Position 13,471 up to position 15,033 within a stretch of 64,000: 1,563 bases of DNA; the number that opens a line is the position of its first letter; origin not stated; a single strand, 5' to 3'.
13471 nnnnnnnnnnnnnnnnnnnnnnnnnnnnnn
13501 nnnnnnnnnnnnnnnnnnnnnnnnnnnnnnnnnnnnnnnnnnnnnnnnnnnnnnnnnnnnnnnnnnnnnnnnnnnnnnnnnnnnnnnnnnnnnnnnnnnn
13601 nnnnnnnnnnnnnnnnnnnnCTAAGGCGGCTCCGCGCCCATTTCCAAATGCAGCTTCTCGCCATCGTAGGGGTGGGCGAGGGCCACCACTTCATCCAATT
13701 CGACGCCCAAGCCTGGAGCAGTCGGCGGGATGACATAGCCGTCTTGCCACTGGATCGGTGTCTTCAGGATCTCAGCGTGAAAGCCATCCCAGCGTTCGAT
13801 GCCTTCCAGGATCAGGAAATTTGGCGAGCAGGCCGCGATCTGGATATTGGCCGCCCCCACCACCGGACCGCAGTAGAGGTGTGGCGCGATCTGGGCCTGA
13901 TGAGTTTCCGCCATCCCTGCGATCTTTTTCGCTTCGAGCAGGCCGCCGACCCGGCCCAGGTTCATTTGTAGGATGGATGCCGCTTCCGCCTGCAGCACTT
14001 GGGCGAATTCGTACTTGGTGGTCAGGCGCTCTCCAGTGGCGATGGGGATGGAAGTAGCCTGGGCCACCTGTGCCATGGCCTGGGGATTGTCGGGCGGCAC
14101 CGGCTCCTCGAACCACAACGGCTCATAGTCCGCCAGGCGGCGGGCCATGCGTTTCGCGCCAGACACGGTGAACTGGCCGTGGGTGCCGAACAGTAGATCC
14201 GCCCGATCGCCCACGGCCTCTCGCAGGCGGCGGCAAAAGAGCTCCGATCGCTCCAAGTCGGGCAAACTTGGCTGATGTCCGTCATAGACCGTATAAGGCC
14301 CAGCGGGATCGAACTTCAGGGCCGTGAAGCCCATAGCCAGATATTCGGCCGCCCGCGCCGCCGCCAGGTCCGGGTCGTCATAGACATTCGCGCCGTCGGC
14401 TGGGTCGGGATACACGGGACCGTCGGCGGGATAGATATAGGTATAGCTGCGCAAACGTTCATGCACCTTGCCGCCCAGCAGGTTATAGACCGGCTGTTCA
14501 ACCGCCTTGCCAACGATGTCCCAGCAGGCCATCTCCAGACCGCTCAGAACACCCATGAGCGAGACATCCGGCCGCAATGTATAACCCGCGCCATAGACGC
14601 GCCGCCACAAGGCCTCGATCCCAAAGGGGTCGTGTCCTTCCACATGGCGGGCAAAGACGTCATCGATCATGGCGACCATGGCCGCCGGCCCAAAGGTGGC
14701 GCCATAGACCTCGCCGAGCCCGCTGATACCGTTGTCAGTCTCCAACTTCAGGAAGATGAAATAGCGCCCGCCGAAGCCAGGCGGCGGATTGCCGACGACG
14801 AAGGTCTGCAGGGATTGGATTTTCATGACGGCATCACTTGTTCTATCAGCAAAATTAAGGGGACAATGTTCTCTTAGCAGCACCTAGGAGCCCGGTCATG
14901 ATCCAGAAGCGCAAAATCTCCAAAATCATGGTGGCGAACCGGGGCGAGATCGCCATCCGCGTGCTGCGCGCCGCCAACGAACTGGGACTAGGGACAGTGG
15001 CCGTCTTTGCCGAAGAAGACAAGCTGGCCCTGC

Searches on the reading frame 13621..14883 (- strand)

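Call 3: search_protein_families(library=pfam, proteins=[window:13621-14883:-])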
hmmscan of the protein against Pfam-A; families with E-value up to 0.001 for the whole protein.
window:13621-14883:- (420 aa): 2 families
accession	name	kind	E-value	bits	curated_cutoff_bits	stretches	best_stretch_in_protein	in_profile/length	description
PF13378.12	MR_MLE_C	-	3.7e-63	213.6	29.4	1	175-398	3-217/219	Enolase C-terminal domain-like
PF02746.21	MR_MLE_N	-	3e-13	50.4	22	1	42-137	28-117/117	Mandelate racemase / muconate lactonizing enzyme, N-terminal domain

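Call 4: search_protein_families(library=ncbifam, proteins=[window:13621-14883:-])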
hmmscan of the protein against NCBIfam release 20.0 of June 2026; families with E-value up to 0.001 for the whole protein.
window:13621-14883:- (420 aa): 14 families
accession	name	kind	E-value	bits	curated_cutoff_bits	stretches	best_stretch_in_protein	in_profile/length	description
NF010624.0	PRK14017.1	equivalog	8.3e-71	239.1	311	1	20-399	1-355/382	galactonate dehydratase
NF040790.2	glucon_galact_dh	equivalog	1.1e-69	235.1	750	1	41-409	24-374/390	bifunctional D-gluconate/D-galactonate dehydratase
NF043051.1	ManoateDhtManD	equivalog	2e-51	175.1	550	2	217-411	195-390/403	D-mannonate dehydratase ManD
NF011654.0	PRK15072.1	subfamily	4.8e-50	170.6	430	1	38-412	13-392/404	D-galactonate dehydratase family protein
NF040866.1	AraD_Arch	equivalog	2.5e-38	132.1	650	1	45-400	37-365/372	arabinonate dehydratase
NF047820.1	TalGalacDh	equivalog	3.7e-34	118.2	500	1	42-399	38-359/371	L-talarate/galactarate dehydratase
NF011968.0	PRK15440.1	equivalog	2.5e-29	102.4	393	1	45-407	62-394/395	L-rhamnonate dehydratase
TIGR02534.1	mucon_cyclo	subfamily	4.6e-22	78.6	334.95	1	220-398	180-359/368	muconate/chloromuconate family cycloisomerase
NF043002.1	HProlDhtase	equivalog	1.2e-18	67.1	500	1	45-396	36-354/366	cis-3-hydroxy-L-proline dehydratase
TIGR01928.1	menC_lowGC_arch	equivalog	8.3e-11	41.5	200.65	1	248-332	194-278/325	o-succinylbenzoate synthase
NF041118.1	A_G_epim_Thtga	equivalog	1.8e-05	24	500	0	258-331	214-286/341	L-Ala-D/L-Glu epimerase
TIGR01927.1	menC_gam_Gplu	equivalog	0.00013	21.3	130.55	1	211-315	138-243/307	o-succinylbenzoate synthase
TIGR03247.1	glucar-dehydr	equivalog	0.00014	20.7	828.7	0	269-404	270-406/441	glucarate dehydratase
NF002782.0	PRK02901.1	equivalog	0.00017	20.7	288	1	218-386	125-290/328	o-succinylbenzoate synthase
